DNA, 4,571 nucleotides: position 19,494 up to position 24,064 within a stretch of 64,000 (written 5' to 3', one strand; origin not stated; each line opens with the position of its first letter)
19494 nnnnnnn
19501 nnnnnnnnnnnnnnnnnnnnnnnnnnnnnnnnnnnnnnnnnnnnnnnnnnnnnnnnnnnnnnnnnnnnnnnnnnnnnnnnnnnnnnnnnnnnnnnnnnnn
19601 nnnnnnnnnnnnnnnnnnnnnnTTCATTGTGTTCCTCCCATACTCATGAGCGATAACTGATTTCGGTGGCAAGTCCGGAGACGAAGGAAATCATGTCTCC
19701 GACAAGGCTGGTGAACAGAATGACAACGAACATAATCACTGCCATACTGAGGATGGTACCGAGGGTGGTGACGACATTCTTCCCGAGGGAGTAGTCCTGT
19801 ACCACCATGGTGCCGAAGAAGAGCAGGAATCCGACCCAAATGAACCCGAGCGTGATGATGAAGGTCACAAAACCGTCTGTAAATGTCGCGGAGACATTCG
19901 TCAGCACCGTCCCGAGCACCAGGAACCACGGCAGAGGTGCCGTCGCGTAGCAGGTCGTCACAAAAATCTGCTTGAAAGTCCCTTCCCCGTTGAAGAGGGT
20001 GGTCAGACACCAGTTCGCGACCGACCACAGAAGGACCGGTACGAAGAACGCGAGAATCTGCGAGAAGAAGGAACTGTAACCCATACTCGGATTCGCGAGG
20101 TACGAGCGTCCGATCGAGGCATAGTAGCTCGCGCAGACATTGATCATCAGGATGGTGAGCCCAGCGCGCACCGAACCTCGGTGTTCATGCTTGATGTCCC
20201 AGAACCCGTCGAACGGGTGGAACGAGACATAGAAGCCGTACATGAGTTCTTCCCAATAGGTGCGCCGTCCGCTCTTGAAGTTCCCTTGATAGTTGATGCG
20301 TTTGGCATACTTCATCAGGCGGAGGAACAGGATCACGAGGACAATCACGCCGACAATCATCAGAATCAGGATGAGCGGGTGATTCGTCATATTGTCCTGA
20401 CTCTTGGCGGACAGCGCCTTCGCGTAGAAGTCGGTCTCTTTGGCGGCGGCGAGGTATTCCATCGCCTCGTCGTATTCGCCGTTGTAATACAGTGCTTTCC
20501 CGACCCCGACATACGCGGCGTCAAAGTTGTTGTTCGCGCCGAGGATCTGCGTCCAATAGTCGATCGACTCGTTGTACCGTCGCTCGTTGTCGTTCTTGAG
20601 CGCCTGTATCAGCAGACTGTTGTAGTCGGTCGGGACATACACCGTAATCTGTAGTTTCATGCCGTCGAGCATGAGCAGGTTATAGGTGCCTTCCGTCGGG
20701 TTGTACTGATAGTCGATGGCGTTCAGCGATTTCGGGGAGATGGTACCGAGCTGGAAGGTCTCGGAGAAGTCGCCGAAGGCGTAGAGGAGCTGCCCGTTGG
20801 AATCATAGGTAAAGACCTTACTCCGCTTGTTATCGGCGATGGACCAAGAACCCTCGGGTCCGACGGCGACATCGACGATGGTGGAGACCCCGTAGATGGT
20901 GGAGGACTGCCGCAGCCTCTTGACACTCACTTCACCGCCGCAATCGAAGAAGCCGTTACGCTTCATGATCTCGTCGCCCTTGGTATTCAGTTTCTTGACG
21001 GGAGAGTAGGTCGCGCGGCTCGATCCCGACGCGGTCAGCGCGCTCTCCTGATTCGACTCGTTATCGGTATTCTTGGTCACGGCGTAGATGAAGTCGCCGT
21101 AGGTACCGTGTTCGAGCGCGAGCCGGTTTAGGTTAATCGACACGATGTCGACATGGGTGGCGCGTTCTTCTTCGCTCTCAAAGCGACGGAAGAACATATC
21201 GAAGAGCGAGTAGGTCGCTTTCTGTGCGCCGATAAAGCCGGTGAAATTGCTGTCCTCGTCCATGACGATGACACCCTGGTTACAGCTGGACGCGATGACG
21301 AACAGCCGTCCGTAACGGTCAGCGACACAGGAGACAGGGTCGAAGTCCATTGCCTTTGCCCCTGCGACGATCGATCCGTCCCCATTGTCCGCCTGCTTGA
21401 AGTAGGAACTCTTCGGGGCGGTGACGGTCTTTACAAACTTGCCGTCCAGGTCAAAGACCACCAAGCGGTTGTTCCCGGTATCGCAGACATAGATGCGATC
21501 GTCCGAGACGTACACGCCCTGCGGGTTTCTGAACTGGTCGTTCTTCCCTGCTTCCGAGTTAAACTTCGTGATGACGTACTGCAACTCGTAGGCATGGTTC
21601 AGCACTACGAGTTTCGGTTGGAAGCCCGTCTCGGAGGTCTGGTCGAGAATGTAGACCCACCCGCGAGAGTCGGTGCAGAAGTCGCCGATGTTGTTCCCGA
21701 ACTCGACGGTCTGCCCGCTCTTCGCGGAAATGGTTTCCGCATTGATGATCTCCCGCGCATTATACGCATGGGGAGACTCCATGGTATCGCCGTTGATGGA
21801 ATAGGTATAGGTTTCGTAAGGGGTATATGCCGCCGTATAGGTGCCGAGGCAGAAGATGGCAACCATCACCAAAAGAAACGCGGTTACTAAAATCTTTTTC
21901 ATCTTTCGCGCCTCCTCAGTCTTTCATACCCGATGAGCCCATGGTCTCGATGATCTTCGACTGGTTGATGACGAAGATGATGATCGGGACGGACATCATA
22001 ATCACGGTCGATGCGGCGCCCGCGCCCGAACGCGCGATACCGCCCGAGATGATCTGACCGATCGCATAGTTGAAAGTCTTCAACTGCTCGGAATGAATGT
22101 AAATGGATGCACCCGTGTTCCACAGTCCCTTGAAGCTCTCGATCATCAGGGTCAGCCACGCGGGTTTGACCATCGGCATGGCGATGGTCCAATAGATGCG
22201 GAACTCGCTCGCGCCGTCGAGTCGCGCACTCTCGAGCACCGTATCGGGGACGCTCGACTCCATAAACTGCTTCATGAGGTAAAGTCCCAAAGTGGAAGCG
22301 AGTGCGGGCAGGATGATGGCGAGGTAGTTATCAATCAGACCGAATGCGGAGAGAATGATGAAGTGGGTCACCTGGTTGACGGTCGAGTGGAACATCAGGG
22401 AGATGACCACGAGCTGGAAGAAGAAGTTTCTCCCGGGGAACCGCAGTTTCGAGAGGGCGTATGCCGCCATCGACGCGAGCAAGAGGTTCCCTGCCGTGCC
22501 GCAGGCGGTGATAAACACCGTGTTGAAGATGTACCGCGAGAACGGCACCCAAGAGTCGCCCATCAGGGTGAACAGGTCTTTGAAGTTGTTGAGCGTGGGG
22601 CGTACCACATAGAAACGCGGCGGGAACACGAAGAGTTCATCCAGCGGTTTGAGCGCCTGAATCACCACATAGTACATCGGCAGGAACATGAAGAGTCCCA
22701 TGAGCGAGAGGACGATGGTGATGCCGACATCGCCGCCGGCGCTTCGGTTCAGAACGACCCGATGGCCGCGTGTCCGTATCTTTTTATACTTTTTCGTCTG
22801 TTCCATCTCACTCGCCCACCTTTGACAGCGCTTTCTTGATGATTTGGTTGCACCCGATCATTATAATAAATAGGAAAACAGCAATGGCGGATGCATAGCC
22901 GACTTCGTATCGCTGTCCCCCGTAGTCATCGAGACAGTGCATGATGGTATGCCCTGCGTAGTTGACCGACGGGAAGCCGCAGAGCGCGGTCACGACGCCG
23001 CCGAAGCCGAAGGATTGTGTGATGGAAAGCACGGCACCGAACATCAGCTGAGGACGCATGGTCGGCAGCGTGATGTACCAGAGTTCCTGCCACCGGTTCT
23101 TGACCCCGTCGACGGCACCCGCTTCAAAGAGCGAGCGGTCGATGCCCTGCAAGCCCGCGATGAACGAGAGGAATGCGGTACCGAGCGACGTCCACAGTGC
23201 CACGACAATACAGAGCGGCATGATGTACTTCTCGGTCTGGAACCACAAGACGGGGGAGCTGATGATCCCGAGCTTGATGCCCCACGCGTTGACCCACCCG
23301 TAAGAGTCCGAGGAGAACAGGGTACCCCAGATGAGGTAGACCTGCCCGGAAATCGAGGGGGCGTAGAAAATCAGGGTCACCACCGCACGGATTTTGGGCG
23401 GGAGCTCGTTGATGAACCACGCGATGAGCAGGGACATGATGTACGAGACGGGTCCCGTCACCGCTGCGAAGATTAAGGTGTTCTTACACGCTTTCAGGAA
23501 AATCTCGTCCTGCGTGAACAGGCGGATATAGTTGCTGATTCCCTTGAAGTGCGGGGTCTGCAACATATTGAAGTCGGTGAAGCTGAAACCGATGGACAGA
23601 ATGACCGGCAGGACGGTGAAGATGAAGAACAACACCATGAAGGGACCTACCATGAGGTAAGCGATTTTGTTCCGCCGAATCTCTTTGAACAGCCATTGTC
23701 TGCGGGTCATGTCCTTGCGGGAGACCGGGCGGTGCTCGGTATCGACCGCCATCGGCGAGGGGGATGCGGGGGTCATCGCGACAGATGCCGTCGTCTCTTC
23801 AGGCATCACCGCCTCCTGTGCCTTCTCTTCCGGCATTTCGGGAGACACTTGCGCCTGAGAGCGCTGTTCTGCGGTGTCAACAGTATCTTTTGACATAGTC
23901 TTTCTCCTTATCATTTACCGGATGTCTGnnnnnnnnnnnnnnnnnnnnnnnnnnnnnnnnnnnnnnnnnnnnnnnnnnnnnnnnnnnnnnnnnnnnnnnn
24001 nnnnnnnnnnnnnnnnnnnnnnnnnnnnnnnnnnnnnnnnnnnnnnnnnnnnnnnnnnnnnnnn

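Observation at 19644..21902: Fusion of an extracellular NHL-like propeller and TPR segment to a Yip1-like polytopic membrane domain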

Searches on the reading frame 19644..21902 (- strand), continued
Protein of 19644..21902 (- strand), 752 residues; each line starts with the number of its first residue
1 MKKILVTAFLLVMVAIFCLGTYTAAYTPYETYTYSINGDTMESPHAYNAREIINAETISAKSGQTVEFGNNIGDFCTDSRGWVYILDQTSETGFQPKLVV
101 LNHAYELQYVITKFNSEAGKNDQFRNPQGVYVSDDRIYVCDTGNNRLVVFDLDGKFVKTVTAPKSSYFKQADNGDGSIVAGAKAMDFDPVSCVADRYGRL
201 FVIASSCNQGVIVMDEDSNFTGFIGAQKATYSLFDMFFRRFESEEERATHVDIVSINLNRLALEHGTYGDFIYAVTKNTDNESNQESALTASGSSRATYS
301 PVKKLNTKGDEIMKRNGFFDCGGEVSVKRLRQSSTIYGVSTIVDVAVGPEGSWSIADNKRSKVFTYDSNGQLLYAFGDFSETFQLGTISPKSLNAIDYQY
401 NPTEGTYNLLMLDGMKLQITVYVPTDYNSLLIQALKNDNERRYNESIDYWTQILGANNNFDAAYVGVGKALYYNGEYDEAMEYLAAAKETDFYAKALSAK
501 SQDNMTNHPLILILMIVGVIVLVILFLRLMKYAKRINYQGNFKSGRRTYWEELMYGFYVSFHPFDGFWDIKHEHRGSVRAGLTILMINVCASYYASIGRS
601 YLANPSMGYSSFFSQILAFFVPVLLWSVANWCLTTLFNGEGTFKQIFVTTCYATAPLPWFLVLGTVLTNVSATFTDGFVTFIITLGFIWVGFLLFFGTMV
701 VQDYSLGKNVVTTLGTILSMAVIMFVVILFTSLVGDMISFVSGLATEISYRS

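Call 92: search_protein_families(library=pfam, proteins=[P0361, P0374, P0400, P0413, P0448, P0449], max_evalue=0.001)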
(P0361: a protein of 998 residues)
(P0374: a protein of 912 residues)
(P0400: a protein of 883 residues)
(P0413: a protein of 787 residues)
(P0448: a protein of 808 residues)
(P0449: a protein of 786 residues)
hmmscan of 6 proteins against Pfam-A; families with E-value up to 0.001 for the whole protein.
P0361 (998 aa): 2 families
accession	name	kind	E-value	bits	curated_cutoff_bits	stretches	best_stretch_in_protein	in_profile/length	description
PF04893.22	Yip1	-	8.4e-15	55.5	28.6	1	802-970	2-171/173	Yip1 domain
PF01436.27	NHL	-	3.8e-08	33.4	20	0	330-352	5-27/28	NHL repeat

P0374 (912 aa): 3 families
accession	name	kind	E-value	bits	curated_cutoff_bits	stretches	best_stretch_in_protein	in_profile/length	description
PF04893.22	Yip1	-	5.5e-16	59.4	28.6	1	716-885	2-171/173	Yip1 domain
PF01436.27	NHL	-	1.4e-15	56.9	20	1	309-336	1-28/28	NHL repeat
PF17170.10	DUF5128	-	0.00031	20.5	22.9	0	318-348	51-81/321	6-bladed beta-propeller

P0400 (883 aa): 3 families
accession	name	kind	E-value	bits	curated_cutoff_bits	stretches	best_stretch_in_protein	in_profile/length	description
PF01436.27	NHL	-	7.8e-12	45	20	1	267-294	1-28/28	NHL repeat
PF04893.22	Yip1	-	1.4e-09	38.5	28.6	1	687-858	1-171/173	Yip1 domain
PF25021.1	TEN_NHL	-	8.2e-07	28.8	27.1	0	61-100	315-353/357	Teneurin NHL domain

P0413 (787 aa): 7 families
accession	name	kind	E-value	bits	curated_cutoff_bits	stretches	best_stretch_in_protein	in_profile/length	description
PF01436.27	NHL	-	7.3e-15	54.6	20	1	190-217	1-28/28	NHL repeat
PF04893.22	Yip1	-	1.1e-13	51.9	28.6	1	592-762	2-172/173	Yip1 domain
PF13449.12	Phytase-like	-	8.5e-05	23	27.6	0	192-232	69-110/284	Esterase-like activity of phytase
PF08450.18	SGL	-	0.00014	22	26.3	0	185-228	180-221/246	SMP-30/Gluconolactonase/LRE-like region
PF06739.17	SBBP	-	0.00017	21.9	20.5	0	310-326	13-29/38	Beta-propeller repeat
PF20067.5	SSL_N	-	0.00043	20.5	18.9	0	191-208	21-38/46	Strictosidine synthase-like, N-terminal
PF07719.23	TPR_2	-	0.00055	20.3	27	0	500-522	3-25/34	Tetratricopeptide repeat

P0448 (808 aa): 4 families
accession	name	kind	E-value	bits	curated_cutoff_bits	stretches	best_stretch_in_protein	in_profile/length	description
PF04893.22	Yip1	-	1.1e-14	55.1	28.6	1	616-783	4-171/173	Yip1 domain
PF01436.27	NHL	-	1.4e-11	44.2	20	1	201-228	1-28/28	NHL repeat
PF13432.12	TPR_16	-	2.7e-06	28.2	32.7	1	486-539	3-55/65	Tetratricopeptide repeat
PF07719.23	TPR_2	-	0.0004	20.7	27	0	517-539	3-25/34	Tetratricopeptide repeat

P0449 (786 aa): 4 families
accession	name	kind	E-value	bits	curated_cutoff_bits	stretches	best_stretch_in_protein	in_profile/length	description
PF04893.22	Yip1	-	3.2e-12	47.1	28.6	1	591-762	2-173/173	Yip1 domain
PF01436.27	NHL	-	8e-12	45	20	2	110-137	1-28/28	NHL repeat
PF08450.18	SGL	-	6.7e-06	26.3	26.3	1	36-140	61-164/246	SMP-30/Gluconolactonase/LRE-like region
PF25021.1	TEN_NHL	-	7.4e-06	25.6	27.1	0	109-135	140-166/357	Teneurin NHL domain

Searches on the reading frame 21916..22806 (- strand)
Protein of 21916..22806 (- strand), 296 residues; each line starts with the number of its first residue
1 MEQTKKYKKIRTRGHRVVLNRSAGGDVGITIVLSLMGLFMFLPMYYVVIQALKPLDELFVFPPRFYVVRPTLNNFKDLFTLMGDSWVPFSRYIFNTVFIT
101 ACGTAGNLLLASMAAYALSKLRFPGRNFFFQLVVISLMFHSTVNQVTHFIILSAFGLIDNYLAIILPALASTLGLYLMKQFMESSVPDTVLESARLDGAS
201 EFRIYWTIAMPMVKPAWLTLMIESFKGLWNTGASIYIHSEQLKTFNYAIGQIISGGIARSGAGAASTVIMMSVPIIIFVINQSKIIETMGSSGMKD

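Call 3: search_protein_families(library=pfam, proteins=[window:21916-22806:-], max_evalue=0.01)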
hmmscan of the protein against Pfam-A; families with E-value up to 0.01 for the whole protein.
window:21916-22806:- (296 aa): 1 family
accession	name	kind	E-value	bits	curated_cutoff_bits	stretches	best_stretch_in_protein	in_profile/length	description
PF00528.27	BPD_transp_1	-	3.4e-09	37.1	26.4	1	109-280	3-172/184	Binding-protein-dependent transport system inner membrane component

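Call 5: search_protein_families(library=ncbifam, proteins=[window:21916-22806:-], max_evalue=0.01)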
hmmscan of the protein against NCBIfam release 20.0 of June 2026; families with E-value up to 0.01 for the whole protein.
window:21916-22806:- (296 aa): 12 families
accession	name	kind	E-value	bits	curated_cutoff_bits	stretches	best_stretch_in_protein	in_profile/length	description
NF008210.0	PRK10973.1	equivalog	3.6e-25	89.2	297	1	30-286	13-273/281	sn-glycerol-3-phosphate ABC transporter permease UgpE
NF040932.1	ABC_arch_GlcU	equivalog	9.1e-18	64.9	340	1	30-281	6-256/272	glucose ABC transporter permease GlcU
NF008231.0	PRK10998.1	equivalog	5.6e-14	52.4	261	1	87-296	79-296/296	maltose ABC transporter permease MalG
NF007047.0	PRK09500.1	equivalog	2.5e-07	30.6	326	1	95-282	62-249/257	spermidine/putrescine ABC transporter permease PotC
TIGR02141.1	modB_ABC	equivalog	1.1e-06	28.4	182.6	1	98-279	5-202/208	molybdate ABC transporter permease subunit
TIGR01581.1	Mo_ABC_porter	hypoth_equivalog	6.6e-06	25.8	210.3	1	107-238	37-182/225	ABC transporter permease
NF006939.0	PRK09421.1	equivalog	3.3e-05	23.4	262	1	100-284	19-218/230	molybdate ABC transporter permease subunit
TIGR02139.1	permease_CysT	equivalog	0.00041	20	246.1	0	58-282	19-257/265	sulfate ABC transporter permease subunit CysT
NF008208.0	PRK10971.1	equivalog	0.0005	19.6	415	0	104-281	71-264/277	sulfate/thiosulfate ABC transporter permease CysT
TIGR01097.1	PhnE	equivalog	0.0011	18.4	216.7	1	87-222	55-189/252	phosphonate ABC transporter, permease protein PhnE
NF007852.0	PRK10561.1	equivalog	0.0047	16.8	335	0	90-280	73-283/295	sn-glycerol-3-phosphate ABC transporter permease UgpA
TIGR00969.1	3a0106s02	subfamily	0.008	15.7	240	0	66-280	38-265/272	sulfate ABC transporter permease subunit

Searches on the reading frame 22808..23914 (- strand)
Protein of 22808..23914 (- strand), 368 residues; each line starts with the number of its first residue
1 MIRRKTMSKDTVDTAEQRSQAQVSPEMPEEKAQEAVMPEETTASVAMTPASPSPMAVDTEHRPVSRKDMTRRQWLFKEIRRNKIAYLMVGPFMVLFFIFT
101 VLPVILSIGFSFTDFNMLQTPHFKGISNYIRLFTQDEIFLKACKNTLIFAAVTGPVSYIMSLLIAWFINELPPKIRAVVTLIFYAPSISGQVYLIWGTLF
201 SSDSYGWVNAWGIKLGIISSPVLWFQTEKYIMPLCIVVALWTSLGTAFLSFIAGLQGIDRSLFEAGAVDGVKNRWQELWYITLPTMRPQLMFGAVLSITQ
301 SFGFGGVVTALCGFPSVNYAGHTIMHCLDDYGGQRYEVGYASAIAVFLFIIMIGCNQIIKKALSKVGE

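Call 3: search_protein_families(library=pfam, proteins=[window:22808-23914:-], max_evalue=0.01)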
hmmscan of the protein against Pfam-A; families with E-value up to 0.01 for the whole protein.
window:22808-23914:- (368 aa): 1 family
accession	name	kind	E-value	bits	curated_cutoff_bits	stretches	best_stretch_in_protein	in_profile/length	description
PF00528.27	BPD_transp_1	-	3.4e-09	37.1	26.4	1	147-351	23-166/184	Binding-protein-dependent transport system inner membrane component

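Call 5: search_protein_families(library=ncbifam, proteins=[window:22808-23914:-], max_evalue=0.01)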
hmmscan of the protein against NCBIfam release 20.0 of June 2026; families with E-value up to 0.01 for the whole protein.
window:22808-23914:- (368 aa): 15 families
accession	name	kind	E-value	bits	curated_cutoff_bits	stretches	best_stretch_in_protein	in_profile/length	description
NF007852.0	PRK10561.1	equivalog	1.1e-14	54.9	335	1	80-354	9-279/295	sn-glycerol-3-phosphate ABC transporter permease UgpA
NF040931.1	ABC_arch_GlcT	equivalog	1.5e-14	54.3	360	1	95-363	7-269/278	glucose ABC transporter permease GlcT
NF007044.0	PRK09497.1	equivalog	1e-12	48.2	348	1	86-352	9-264/285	spermidine/putrescine ABC transporter permease PotB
TIGR00969.1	3a0106s02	subfamily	3.1e-08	33.4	240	1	120-351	41-258/272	sulfate ABC transporter permease subunit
TIGR02140.1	permease_CysW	equivalog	7.5e-08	32.2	329.1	1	116-349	23-244/261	sulfate ABC transporter permease subunit CysW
TIGR02139.1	permease_CysT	equivalog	8.7e-08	32.1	246.1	1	117-353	27-249/265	sulfate ABC transporter permease subunit CysT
NF007963.0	PRK10683.1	equivalog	2.6e-07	30.3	489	1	115-353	72-299/317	putrescine ABC transporter permease PotH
NF043074.1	MMSYN1_0196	equivalog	1e-06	28.3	350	1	82-177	8-101/277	spermidine/putrescine ABC transporter permease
NF008208.0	PRK10971.1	equivalog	2.3e-06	27.3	415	1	126-350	44-254/277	sulfate/thiosulfate ABC transporter permease CysT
NF007047.0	PRK09500.1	equivalog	1.3e-05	25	326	1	88-318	6-212/257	spermidine/putrescine ABC transporter permease PotC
NF008232.0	PRK10999.1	equivalog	2.5e-05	23.2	392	1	124-361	265-512/520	maltose ABC transporter permease MalF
NF006939.0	PRK09421.1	equivalog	9.6e-05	21.9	262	1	254-362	115-223/230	molybdate ABC transporter permease subunit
TIGR01581.1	Mo_ABC_porter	hypoth_equivalog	0.00013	21.5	210.3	1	234-313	104-183/225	ABC transporter permease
NF008620.0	PRK11602.1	equivalog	0.00015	21.1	442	1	119-313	43-226/291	sulfate/thiosulfate ABC transporter permease CysW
TIGR02141.1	modB_ABC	equivalog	0.00047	19.9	182.6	1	147-354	4-195/208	molybdate ABC transporter permease subunit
